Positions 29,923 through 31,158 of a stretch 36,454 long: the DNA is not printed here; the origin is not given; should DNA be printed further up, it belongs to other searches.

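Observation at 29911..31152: Recombinase-in-cassette inversion switch candidate at the head of the ~18 kb polysaccharide operon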

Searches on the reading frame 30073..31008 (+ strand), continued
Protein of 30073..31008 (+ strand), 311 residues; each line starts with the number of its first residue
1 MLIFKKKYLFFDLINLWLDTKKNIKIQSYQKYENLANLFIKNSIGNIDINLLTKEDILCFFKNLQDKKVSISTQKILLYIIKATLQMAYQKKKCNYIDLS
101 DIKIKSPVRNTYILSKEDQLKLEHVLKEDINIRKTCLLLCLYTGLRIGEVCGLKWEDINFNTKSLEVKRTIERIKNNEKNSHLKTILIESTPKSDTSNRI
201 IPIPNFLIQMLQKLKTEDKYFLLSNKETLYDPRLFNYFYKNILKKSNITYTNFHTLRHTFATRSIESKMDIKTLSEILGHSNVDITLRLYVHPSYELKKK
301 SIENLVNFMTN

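Call 19: find_encoding_contigs(protein=P0029, flank=3000, max_places=6)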
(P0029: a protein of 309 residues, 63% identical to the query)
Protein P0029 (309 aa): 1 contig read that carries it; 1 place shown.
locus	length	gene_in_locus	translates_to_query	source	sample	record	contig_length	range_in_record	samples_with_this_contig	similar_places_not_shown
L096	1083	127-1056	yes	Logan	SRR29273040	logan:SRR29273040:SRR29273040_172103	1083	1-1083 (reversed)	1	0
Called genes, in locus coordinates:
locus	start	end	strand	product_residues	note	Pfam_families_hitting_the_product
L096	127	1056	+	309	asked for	PF00589:Phage_integrase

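Call 20: find_encoding_contigs(protein=P0093, flank=3000, max_places=6)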
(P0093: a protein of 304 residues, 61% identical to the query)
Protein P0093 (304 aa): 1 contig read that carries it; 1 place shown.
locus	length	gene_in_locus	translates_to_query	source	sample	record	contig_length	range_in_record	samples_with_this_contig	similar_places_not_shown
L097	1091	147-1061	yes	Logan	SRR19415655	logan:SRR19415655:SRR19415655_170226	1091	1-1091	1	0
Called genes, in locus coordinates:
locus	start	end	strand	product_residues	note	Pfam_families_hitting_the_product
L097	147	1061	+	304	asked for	PF14659:Phage_int_SAM_3 (weak), PF00589:Phage_integrase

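Call 32: find_related_loci(query=P0009, collection=metagenome_contigs, flank=2500)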
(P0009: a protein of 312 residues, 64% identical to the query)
Query P0009 (312 aa) in metagenome_contigs; peptide patterns used: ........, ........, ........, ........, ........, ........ (x = any residue, [..] = any of these).
352 stretches matched a pattern; 4 encode a relative of the query (tblastn E <= 1e-3); 3 distinct loci.
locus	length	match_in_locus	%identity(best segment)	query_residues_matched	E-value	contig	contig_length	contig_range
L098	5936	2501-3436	100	1-312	0e+0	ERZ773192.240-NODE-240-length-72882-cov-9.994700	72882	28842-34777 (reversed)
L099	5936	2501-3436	100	1-312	0e+0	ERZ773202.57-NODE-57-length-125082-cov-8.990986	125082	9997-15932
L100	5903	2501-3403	46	11-310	4e-86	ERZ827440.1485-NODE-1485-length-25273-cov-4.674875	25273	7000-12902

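Call 38: search_protein_families(library=ncbifam, proteins=[window:30073-31008:+])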
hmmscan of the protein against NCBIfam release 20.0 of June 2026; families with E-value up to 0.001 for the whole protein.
window:30073-31008:+ (311 aa): 11 families
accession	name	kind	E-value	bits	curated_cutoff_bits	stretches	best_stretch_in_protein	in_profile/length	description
NF040815.2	recomb_XerA_Arch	equivalog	5e-23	82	220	2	193-298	151-259/263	site-specific tyrosine recombinase/integron integrase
TIGR02224.1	recomb_XerC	equivalog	1.2e-19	70.8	335.15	1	28-299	20-283/295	tyrosine recombinase XerC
TIGR02225.1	recomb_XerD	equivalog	5.4e-17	62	329.6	1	25-292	14-273/290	site-specific tyrosine recombinase XerD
NF001399.0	PRK00283.1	subfamily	2.1e-16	60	279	1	26-292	27-282/300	tyrosine recombinase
TIGR02249.1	integrase_gron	subfamily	5.3e-15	55.6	265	2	244-292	251-299/315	integron integrase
NF003462.0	PRK05084.1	equivalog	2.2e-12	46.4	267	1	135-305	198-356/360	tyrosine recombinase XerS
NF011946.0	PRK15417.1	equivalog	2e-11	43.7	435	1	224-291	247-313/337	integron integrase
NF002685.0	PRK02436.1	equivalog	5e-08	33.1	178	1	171-290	131-243/245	site-specific tyrosine recombinase XerD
NF007371.0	PRK09871.1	subfamily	2.6e-07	30.4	222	0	110-170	4-65/198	tyrosine-type DNA invertase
NF002331.0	PRK01287.1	subfamily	1.1e-06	27.9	371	1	229-292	248-311/365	site-specific tyrosine recombinase XerC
NF007370.0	PRK09870.1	subfamily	1.7e-05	24.6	221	1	129-286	29-173/200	tyrosine-type DNA invertase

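Call 47: search_solved_structures(query=window:30073-31005:+, max_evalue=0.001, show_alignments=2)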
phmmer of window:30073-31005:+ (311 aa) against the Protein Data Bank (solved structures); distinct sequences matched with E-value up to 0.001: 13.
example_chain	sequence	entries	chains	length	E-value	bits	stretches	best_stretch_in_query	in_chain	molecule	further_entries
4a8e_A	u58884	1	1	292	2.3e-13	53.4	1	54-302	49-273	PROBABLE TYROSINE RECOMBINASE XERC-LIKE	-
5hxy_A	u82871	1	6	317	2.6e-13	53.2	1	98-293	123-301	Tyrosine recombinase XerA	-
6emy_A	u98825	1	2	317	1.5e-12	50.7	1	99-305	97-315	Int protein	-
6en0_A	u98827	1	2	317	2.3e-12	50.1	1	99-305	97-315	Int protein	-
6emz_A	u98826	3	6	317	6.6e-12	48.6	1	99-305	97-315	Int protein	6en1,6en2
3nkh_A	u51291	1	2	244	2.2e-07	33.8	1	142-303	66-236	Integrase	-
1a0p_A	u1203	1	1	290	3.5e-06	29.8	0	252-296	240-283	SITE-SPECIFIC RECOMBINASE XERD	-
5dor_A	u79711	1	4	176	9.3e-06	28.4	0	253-297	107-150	Integrase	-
5dcf_A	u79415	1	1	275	1.8e-05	27.5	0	252-296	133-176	Tyrosine recombinase XerD,DNA translocase FtsK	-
5c6k_A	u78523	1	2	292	2.2e-05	27.2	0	253-297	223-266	Integrase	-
2a3v_A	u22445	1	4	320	2.3e-05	27.2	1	252-292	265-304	site-specific recombinase IntI4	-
1aih_A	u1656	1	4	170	4e-05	26.4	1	197-292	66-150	HP1 INTEGRASE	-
9i5v_14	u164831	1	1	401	0.00036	23.2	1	217-298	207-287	Ribosome-associated translation inhibitor RaiA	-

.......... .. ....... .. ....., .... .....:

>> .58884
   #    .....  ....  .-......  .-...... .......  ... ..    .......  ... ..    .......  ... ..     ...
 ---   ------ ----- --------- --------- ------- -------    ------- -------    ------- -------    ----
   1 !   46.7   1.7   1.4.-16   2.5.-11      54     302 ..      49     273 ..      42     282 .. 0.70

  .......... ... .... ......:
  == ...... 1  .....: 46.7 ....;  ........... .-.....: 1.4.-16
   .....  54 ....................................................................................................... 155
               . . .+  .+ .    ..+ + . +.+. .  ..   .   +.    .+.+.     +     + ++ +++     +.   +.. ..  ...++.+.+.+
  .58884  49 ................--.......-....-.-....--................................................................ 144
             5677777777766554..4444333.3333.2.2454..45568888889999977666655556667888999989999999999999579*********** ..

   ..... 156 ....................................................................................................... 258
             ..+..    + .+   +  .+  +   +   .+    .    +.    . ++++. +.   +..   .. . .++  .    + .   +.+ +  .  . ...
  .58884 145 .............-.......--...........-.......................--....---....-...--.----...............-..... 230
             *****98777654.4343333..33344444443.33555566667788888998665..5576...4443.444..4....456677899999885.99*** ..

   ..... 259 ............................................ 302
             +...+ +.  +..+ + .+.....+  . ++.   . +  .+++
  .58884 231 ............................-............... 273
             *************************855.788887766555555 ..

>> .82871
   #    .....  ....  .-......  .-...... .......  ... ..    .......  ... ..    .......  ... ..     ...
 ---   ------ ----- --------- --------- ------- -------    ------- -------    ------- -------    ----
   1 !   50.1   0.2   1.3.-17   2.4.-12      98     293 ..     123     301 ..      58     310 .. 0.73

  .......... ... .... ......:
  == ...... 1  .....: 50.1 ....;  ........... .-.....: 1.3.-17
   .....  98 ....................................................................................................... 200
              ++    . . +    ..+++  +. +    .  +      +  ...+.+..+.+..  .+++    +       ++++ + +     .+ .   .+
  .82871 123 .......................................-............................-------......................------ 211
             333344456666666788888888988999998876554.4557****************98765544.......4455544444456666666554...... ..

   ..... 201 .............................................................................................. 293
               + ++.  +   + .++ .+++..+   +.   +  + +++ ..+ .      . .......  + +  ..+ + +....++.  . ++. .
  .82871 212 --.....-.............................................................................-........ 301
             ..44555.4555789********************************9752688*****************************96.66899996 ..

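Call 55: find_encoding_contigs(protein=P0115, flank=1500, max_places=10)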
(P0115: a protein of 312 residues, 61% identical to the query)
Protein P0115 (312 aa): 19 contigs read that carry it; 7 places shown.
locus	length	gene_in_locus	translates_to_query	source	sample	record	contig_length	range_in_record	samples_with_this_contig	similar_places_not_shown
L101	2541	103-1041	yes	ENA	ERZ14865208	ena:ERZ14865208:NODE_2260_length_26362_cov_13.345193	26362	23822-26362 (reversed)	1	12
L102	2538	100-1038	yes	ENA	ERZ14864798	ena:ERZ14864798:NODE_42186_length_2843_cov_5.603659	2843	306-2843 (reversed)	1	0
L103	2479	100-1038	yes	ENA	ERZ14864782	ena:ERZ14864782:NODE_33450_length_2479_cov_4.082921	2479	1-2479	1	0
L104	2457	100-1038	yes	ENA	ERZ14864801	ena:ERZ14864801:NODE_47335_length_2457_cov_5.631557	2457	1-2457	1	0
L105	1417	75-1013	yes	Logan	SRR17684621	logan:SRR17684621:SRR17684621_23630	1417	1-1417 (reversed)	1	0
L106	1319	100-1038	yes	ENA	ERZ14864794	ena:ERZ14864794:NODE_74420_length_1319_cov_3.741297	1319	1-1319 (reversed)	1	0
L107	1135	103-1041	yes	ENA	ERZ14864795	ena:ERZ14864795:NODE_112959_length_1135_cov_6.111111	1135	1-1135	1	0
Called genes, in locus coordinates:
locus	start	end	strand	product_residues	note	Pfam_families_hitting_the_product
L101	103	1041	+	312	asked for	PF00589:Phage_integrase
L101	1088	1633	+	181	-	-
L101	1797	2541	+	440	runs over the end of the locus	-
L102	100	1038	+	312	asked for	PF00589:Phage_integrase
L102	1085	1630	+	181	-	-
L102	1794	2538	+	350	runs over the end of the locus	?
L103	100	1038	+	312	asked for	PF00589:Phage_integrase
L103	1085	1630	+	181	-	-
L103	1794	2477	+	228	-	?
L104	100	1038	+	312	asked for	PF00589:Phage_integrase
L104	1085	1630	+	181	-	-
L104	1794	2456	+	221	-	?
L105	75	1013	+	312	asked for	PF00589:Phage_integrase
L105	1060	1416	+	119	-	?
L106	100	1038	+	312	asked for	PF00589:Phage_integrase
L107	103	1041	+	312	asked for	PF00589:Phage_integrase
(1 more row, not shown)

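Call 56: find_encoding_contigs(protein=P0072, flank=1500, max_places=10)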
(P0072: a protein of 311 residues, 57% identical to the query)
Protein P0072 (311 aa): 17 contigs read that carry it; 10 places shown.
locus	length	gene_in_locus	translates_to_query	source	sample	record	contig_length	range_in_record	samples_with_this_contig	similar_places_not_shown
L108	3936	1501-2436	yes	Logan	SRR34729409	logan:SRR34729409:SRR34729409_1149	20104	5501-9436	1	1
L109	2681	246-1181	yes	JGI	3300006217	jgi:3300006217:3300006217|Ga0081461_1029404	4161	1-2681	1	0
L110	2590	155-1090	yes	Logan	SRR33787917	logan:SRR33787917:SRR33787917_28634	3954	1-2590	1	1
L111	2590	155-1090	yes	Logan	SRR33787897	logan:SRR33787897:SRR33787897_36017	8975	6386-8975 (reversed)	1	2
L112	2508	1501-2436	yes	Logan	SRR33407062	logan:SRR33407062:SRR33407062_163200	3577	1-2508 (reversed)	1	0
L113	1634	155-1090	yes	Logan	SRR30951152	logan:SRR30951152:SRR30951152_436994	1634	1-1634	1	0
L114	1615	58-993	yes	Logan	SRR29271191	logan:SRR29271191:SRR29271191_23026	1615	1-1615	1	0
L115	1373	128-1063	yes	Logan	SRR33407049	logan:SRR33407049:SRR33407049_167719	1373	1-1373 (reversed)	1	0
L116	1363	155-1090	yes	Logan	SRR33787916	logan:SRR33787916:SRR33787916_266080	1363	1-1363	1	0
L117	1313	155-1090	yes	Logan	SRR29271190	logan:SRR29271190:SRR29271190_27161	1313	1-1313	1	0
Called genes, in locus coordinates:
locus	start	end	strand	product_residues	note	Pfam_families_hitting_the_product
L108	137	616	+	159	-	PF10502:Peptidase_S26, PF00717:Peptidase_S24 (weak)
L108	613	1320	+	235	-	PF00583:Acetyltransf_1, PF13673:Acetyltransf_10 (weak), PF13508:Acetyltransf_7, PF08445:FR47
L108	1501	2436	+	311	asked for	PF14659:Phage_int_SAM_3 (faint), PF00589:Phage_integrase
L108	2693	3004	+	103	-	-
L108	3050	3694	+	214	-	-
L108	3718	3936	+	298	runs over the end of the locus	-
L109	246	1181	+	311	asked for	PF14659:Phage_int_SAM_3 (faint), PF00589:Phage_integrase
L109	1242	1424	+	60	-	-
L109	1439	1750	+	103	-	-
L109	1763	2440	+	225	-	-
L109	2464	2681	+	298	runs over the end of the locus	-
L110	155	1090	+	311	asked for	PF14659:Phage_int_SAM_3 (faint), PF00589:Phage_integrase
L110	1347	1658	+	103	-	-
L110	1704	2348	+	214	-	-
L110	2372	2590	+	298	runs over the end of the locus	-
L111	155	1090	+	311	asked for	PF14659:Phage_int_SAM_3 (faint), PF00589:Phage_integrase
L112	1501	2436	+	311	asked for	PF14659:Phage_int_SAM_3 (faint), PF00589:Phage_integrase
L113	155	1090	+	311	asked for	PF14659:Phage_int_SAM_3 (faint), PF00589:Phage_integrase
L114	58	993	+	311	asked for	PF14659:Phage_int_SAM_3 (faint), PF00589:Phage_integrase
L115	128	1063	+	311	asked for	PF14659:Phage_int_SAM_3 (faint), PF00589:Phage_integrase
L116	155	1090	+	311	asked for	PF14659:Phage_int_SAM_3 (faint), PF00589:Phage_integrase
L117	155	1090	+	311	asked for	PF14659:Phage_int_SAM_3 (faint), PF00589:Phage_integrase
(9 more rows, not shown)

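Call 64: search_dna_similar(query=window:30073-31005:+, collection=phages, mode=protein, max_rows=10)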
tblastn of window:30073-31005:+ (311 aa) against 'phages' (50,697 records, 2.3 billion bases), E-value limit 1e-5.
Records with a match: 1737; places in all: 1750; records where one place covers at least 80% of the query: 687.
Best place of each record, by identity: <60% 1737.
By first word of the organism name: Streptococcus 567; Staphylococcus 230; Mycobacterium 167; Bacteriophage 113; Paenibacillus 89; Lactobacillus 56; Lactococcus 45; Arthrobacter 45; Bacillus 41; Listeria 41; and 70 more.
By host as written in the record: - 180; Mycobacterium smegmatis mc2 155 105; Staphylococcus aureus 73; Paenibacillus larvae 38; Mycobacterium smegmatis mc#155 33; Listeria monocytogenes 32; Helicobacter pylori 28; Gordonia terrae 3612 18; and 760 more.
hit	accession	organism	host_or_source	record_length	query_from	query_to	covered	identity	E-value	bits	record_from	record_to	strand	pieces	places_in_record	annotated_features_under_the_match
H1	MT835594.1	Bacteriophage sp.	human fecal samples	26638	17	310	95%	36.2%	1e-49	182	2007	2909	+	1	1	record has no annotation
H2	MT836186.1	Bacteriophage sp.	human fecal samples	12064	24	310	92%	36.4%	4e-54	195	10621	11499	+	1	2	record has no annotation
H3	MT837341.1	Bacteriophage sp.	human fecal samples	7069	6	307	97%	33.5%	4e-49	181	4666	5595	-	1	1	record has no annotation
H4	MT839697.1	Bacteriophage sp.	human fecal samples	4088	10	305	95%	33.3%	3e-40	155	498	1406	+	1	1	record has no annotation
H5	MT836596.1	Bacteriophage sp.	human fecal samples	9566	19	305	92%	31.8%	4e-43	163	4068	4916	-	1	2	record has no annotation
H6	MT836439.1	Bacteriophage sp.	human fecal samples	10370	10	307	96%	30.2%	2e-36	144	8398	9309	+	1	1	record has no annotation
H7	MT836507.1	Bacteriophage sp.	human fecal samples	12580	19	306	93%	31.1%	3e-45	169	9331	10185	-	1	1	record has no annotation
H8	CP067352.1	Clostridioides phage ES-S-0173-01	Clostridioides sp. ES-S-0173-01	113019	3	301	96%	29.6%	4e-17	88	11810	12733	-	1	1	record has no annotation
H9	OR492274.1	Fusobacterium phage phiPaco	Fusobacterium necrophorum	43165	10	305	95%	29.4%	2e-19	94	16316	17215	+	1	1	integrase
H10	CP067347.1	Clostridioides phage ES-S-0107-01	Clostridioides sp. ES-S-0107-01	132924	21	301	90%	30.8%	3e-17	88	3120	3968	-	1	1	record has no annotation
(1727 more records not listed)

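Call 65: search_dna_similar(query=window:30073-31005:+, collection=plasmids, mode=protein, max_rows=10)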
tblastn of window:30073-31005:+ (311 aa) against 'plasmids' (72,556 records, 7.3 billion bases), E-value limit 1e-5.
Records with a match: 808; places in all: 901; records where one place covers at least 80% of the query: 172.
Best place of each record, by identity: <60% 808.
By first word of the organism name: Acinetobacter 202; Bacillus 125; Enterococcus 101; Legionella 24; Clostridium 22; Streptomyces 21; Klebsiella 21; Ligilactobacillus 16; Clostridioides 13; Staphylococcus 12; and 109 more.
By predicted mobility (MOB-suite, as given by PLSDB): non-mobilizable 461; mobilizable 228; conjugative 119.
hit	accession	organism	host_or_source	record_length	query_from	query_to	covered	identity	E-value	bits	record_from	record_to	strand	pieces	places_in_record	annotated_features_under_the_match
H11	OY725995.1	Phocaeicola massiliensis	-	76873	7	309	97%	33.0%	3e-38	150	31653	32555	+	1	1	record has no annotation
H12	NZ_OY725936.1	Bacteroides finegoldii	-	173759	19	305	92%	34.1%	2e-37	148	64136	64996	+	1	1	site-specific integrase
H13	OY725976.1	Phocaeicola massiliensis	-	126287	48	305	83%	36.6%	2e-39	154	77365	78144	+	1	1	none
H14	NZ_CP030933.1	Enterococcus gilvus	cow,milk,milk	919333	10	291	91%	33.3%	8e-34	138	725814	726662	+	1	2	site-specific integrase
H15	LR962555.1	Enterococcus faecalis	-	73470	5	306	97%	30.6%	3e-33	136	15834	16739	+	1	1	record has no annotation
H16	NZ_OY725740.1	Monoglobus pectinilyticus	-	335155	10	292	91%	31.9%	6e-16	86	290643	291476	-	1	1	site-specific integrase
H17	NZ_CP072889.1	Enterococcus raffinosus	stream/river surface water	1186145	17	310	95%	30.6%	1e-31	132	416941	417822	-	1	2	record has no annotation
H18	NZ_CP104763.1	Enterococcus raffinosus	-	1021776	17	310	95%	30.6%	2e-31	131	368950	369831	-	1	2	record has no annotation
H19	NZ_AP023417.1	Vescimonas fastidiosa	Homo sapiens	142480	15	306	94%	30.7%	2e-41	160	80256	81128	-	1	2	site-specific integrase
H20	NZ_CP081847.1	Enterococcus raffinosus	Homo sapiens,feces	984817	17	291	88%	32.4%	3e-33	136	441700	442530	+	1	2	site-specific integrase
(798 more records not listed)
